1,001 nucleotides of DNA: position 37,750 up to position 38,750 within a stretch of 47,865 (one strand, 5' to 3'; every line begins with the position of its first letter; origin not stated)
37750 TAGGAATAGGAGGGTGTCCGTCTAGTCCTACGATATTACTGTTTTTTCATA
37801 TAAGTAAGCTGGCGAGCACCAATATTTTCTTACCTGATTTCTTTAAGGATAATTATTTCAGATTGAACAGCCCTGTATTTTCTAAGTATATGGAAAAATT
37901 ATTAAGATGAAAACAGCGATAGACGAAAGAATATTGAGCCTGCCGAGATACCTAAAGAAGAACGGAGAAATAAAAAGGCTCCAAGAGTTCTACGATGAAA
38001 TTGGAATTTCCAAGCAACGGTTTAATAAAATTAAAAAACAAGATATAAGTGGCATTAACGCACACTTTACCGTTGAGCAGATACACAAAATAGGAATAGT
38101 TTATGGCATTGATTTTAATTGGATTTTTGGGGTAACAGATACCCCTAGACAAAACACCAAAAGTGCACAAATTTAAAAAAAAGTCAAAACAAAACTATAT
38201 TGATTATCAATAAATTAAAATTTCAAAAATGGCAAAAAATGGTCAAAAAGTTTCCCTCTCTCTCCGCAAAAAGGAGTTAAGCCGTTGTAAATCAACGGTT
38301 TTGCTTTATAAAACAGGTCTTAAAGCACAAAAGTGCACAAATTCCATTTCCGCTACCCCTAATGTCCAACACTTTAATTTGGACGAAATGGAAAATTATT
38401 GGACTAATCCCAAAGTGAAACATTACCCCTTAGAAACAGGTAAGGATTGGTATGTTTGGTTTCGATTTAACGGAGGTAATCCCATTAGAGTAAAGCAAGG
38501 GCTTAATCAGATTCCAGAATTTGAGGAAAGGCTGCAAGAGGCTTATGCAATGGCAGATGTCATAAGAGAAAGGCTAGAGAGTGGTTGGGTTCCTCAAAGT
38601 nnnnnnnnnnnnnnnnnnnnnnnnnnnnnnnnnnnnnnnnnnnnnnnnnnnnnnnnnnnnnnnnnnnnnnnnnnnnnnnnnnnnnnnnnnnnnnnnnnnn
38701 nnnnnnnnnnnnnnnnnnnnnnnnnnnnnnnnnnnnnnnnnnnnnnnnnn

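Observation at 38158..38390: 16-bp direct repeat and hairpin at the integrase 5' region: start-codon ambiguity and candidate attP arm or regulatory sites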

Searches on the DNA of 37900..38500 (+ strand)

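Call 8: search_dna_similar(query=window:37900-38450:+, collection=phages, mode=distant, max_rows=30)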
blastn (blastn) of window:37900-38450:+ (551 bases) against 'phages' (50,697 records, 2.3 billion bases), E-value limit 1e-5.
Records with a match: 19; places in all: 19; records where one place covers at least 80% of the query: 19.
Best place of each record, by identity: >=99% 12; 95-99% 7.
By first word of the organism name: Riemerella 19.
By host as written in the record: Riemerella anatipestifer 6; Riemerella sp. 5; Riemerella anatipestifer RAf8 1; Riemerella anatipestifer RAf1 1; Riemerella anatipestifer RAf71 1; Riemerella anatipestifer RAf490 1; Riemerella anatipestifer 116 1; Riemerella anatipestifer RAf2 1; and 2 more.
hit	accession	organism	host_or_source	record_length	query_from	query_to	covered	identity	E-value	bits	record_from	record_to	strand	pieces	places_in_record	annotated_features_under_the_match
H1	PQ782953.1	Riemerella phage vB_RanS_CRP34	Riemerella anatipestifer RAf8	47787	1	551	100%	100.0%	0e+0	994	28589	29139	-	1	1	hypothetical protein (x3)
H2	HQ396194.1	Riemerella phage RAP44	Riemerella anatipestifer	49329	1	551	100%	100.0%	0e+0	994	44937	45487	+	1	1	hypothetical protein (x2) | DNA breaking-rejoining enzyme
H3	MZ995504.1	Riemerella phage vB_RanS_PT03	Riemerella anatipestifer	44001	1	551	100%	100.0%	0e+0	994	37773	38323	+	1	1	hypothetical protein | integrase/recombinase | tyrosine-type recombinase/integrase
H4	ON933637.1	Riemerella phage vB_RanS_PT15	Riemerella anatipestifer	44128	1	551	100%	100.0%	0e+0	994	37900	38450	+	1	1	hypothetical protein (x2) | integrase/recombinase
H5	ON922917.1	Riemerella phage vB_RanS_PT33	Riemerella anatipestifer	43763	1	551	100%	100.0%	0e+0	994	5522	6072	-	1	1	hypothetical protein (x2) | integrase/recombinase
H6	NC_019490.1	Riemerella phage RAP44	Riemerella anatipestifer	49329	1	551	100%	100.0%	0e+0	994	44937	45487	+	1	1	hypothetical protein (x2) | tyrosine-type recombinase/integrase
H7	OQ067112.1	Riemerella phage vB_RanS_CRP2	Riemerella anatipestifer RAf1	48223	1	551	100%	100.0%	0e+0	994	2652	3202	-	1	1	hypothetical protein (x3)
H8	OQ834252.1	Riemerella phage vB_RanS_CRP12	Riemerella anatipestifer RAf71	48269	1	551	100%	100.0%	0e+0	994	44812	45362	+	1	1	hypothetical protein (x3)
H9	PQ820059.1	Riemerella phage PJO17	Riemerella sp.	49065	1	551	100%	100.0%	0e+0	994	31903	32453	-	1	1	hypothetical protein (x2) | integrase/recombinase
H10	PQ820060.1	Riemerella phage PJR4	Riemerella sp.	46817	1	551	100%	100.0%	0e+0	994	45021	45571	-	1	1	hypothetical protein (x2) | integrase/recombinase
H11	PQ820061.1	Riemerella phage PJL1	Riemerella sp.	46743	1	551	100%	100.0%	0e+0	994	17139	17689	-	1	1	hypothetical protein (x2) | integrase/recombinase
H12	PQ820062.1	Riemerella phage PJX6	Riemerella sp.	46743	1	551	100%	100.0%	0e+0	994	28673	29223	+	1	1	hypothetical protein (x2) | integrase/recombinase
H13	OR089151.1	Riemerella phage vB_RanS_CRP19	Riemerella anatipestifer RAf490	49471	1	551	100%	98.5%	0e+0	958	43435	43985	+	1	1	hypothetical protein (x3)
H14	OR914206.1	Riemerella phage GRAP2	Riemerella anatipestifer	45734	1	551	100%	98.5%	0e+0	958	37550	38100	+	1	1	record has no annotation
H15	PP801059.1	Riemerella phage GRNRAP2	Riemerella anatipestifer 116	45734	1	551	100%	98.5%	0e+0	958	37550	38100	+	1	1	hypothetical protein (x3)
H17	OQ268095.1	Riemerella phage vB_RanS_CRP5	Riemerella anatipestifer RAf2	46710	1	551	100%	96.6%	0e+0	909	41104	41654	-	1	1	hypothetical protein (x3)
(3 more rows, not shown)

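Call 25: get_annotated_region(hit=H6, flank=1500)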
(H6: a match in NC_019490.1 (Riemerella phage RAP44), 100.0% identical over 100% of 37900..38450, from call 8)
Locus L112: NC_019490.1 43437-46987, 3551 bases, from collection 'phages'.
description: Riemerella phage RAP44, complete genome.
organism: Riemerella phage RAP44 (NCBI taxid 936152)
taxonomy: Viruses; Duplodnaviria; Heunggongvirae; Uroviricota; Caudoviricetes
host: Riemerella anatipestifer; source: -; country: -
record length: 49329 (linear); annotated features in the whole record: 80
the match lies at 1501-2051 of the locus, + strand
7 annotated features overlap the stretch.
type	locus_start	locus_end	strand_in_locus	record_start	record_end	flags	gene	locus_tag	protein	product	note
CDS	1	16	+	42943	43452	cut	-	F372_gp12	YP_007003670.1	hypothetical protein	-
CDS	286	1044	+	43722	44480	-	-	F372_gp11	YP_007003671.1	hypothetical protein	-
CDS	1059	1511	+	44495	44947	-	-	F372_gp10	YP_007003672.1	hypothetical protein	-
CDS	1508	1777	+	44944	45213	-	-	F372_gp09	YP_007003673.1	hypothetical protein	-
CDS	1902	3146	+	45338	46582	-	-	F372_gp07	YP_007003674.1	tyrosine-type recombinase/integrase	protein of SSF47823 superfamily; lambda integrase-like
CDS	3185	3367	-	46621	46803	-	-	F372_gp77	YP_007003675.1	helix-turn-helix transcriptional regulator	protein of HTH_XRE superfamily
CDS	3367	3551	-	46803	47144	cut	-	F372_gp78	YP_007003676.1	hypothetical protein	-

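Call 26: get_annotated_region(hit=H17, flank=1500)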
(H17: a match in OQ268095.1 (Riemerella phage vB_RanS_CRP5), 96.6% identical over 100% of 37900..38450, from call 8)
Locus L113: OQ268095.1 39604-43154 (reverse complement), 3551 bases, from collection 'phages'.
description: Riemerella phage vB_RanS_CRP5, complete genome.
organism: Riemerella phage vB_RanS_CRP5 (NCBI taxid 3025375)
taxonomy: Viruses; Duplodnaviria; Heunggongvirae; Uroviricota; Caudoviricetes
host: Riemerella anatipestifer RAf2; source: duck excrement; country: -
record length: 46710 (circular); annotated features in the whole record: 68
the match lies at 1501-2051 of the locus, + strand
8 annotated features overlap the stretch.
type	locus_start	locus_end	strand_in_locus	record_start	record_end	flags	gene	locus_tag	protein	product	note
CDS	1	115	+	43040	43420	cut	-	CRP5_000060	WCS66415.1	hypothetical protein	-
CDS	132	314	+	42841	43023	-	-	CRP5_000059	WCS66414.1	hypothetical protein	-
CDS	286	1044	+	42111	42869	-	-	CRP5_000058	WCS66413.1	hypothetical protein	-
CDS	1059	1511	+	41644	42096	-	-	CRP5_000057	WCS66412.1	hypothetical protein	-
CDS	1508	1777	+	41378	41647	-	-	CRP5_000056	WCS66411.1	hypothetical protein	-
CDS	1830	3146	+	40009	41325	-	-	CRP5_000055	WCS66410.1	hypothetical protein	-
CDS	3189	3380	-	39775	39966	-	-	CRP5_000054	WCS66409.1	DNA-binding protein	-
CDS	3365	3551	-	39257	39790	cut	-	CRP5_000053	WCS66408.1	hypothetical protein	-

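Call 27: get_annotated_region(hit=H13, flank=1500)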
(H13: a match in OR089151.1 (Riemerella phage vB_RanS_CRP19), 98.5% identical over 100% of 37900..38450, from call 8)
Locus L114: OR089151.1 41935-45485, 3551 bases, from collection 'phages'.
description: Riemerella phage vB_RanS_CRP19, complete genome.
organism: Riemerella phage vB_RanS_CRP19 (NCBI taxid 3053250)
taxonomy: Viruses; Duplodnaviria; Heunggongvirae; Uroviricota; Caudoviricetes
host: Riemerella anatipestifer RAf490; source: duck excrement; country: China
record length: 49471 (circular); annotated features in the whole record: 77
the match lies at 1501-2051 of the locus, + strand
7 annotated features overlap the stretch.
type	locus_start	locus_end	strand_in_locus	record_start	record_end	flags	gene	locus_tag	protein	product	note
CDS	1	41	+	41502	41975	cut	-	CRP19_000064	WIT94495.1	hypothetical protein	-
CDS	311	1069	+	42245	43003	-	-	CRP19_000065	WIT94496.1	hypothetical protein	-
CDS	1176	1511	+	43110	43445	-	-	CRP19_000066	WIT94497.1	hypothetical protein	-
CDS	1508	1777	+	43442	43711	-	-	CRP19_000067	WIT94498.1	hypothetical protein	-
CDS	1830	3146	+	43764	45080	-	-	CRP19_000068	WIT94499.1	hypothetical protein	-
CDS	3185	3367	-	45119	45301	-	-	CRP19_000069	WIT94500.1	DNA-binding protein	-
CDS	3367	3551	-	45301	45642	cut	-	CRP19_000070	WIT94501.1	hypothetical protein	-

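Call 69: search_rna_families(source=window, start=37900, end=38500, threshold=evalue, max_evalue=1)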
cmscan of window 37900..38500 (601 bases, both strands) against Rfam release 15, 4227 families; matches with E-value up to 1: 0.
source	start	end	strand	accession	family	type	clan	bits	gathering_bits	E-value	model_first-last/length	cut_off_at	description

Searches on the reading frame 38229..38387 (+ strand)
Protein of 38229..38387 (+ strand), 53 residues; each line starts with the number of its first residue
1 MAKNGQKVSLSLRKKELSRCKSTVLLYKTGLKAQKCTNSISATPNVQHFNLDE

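Call 55: search_protein_families(library=pfam, proteins=[window:38229-38387:+], max_evalue=10)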
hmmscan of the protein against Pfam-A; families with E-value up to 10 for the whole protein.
window:38229-38387:+ (53 aa): 0 families

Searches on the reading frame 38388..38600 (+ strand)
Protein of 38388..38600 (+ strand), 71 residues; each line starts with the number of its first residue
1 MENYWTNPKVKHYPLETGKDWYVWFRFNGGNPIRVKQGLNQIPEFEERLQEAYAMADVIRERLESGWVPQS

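Call 47: predict_structure(alignment_id=A4)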
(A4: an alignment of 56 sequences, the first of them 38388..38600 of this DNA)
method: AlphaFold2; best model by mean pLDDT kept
length: 71 residues; sequences in the alignment: 56
mean_pLDDT: 95.4   pTM: 0.81
mean pLDDT of the five models: 95.4, 95.1, 95.1, 94.6, 94.4
residues with pLDDT >= 90: 66; 70-90: 4; 50-70: 1; < 50: 0
segments of 3 or more residues with pLDDT < 50: none
pLDDT, mean of each block of 10 residues (from residue 1): 95 97 97 96 98 98 93 52
secondary structure, 60 per line:
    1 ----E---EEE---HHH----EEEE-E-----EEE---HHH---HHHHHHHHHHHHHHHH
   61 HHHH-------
elements in order: E9-11 E22-25 E33-35 H45-64

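Call 54: fold_search(model_id=the predicted structure, library=pdb)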
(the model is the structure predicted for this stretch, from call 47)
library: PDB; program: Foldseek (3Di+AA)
matches with E <= 10: 147; with E <= 0.001: 0
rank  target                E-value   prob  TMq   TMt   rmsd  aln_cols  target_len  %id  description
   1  6mkr_C                1.3e+00  0.08  0.31  0.15  15.0        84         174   14  5287 TCR bound to IAb Padi4 (released 2019-07-03)
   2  3mlq_G                1.3e+00  0.12  0.28  0.41   3.6        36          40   11  Crystal structure of the Thermus thermophilus transcription-repair coupling factor RNA polymerase interacting domain w (released 2010-10-13)
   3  2w9j_B                1.7e+00  0.07  0.28  0.25   7.1        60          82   20  The crystal structure of SRP14 from the Schizosaccharomyces pombe signal recognition particle (released 2009-02-03)
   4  7sg2_A                1.7e+00  0.07  0.29  0.15  11.7        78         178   14  XPA5 TCR in complex with HLA-DQ2-omega1 (released 2022-02-23)
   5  5ezu_B                2.0e+00  0.03  0.19  0.20   7.3        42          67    5  Crystal structure of the N-terminal domain of vaccinia virus immunomodulator A46 in complex with myristic acid. (released 2016-11-30)
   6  4lid_B                2.1e+00  0.08  0.34  0.30  13.1        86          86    7  A100, A DNA binding scaffold from Sulfolobus spindle-shape virus 1 (released 2014-09-24)
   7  8vdu_G                2.1e+00  0.07  0.30  0.15  12.2        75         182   11  Crystal structure of hybrid insulin peptide (InsC8-15-IAPP74-80) bound to HLA-DQ8 (released 2024-08-07)
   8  5b64_B                2.4e+00  0.04  0.27  0.19   8.8        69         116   12  A novel binding mode of MAGUK GK domain revealed by DLG GK domain in complex with KIF13B MBS domain (released 2016-10-12)
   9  1qmo_E                2.6e+00  0.07  0.30  0.21   4.5        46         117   17  Structure of FRIL, a legume lectin that delays hematopoietic progenitor maturation (released 1999-10-10)
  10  9hny_Cj               2.6e+00  0.02  0.21  0.10   8.9        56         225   21  Mitoribosomal small subunit in complex with Mettl15 and Mettl17 (released 2025-03-26)
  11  9f91_J                2.8e+00  0.11  0.35  0.35   8.5        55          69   20  Crystal structure of a designed Respiratory Syncytial Virus immunogen in complex with RSV90 fab (released 2025-05-21)
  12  2pxy_C                2.8e+00  0.04  0.28  0.14  14.7        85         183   16  Crystal structures of immune receptor complexes (released 2007-10-09)
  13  7pub_Cj               2.8e+00  0.03  0.21  0.10   6.1        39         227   18  Late assembly intermediate of the Trypanosoma brucei mitoribosomal small subunit (released 2022-05-04)
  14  1x49_MODEL_1_A        3.0e+00  0.07  0.35  0.27  10.1        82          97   13  Solution structure of the first DSRM domain in Interferon-induced, double-stranded RNA-activated protein kinas (released 2005-11-14)
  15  8jvv_A                3.0e+00  0.05  0.26  0.32   5.1        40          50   20  Crystal structure of the chimeric protein mkaL2_v1.1 (released 2024-07-03)
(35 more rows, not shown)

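Call 55: search_protein_families(library=pfam, proteins=[window:38388-38600:+], max_evalue=10)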
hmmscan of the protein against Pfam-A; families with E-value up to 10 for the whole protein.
window:38388-38600:+ (71 aa): 0 families
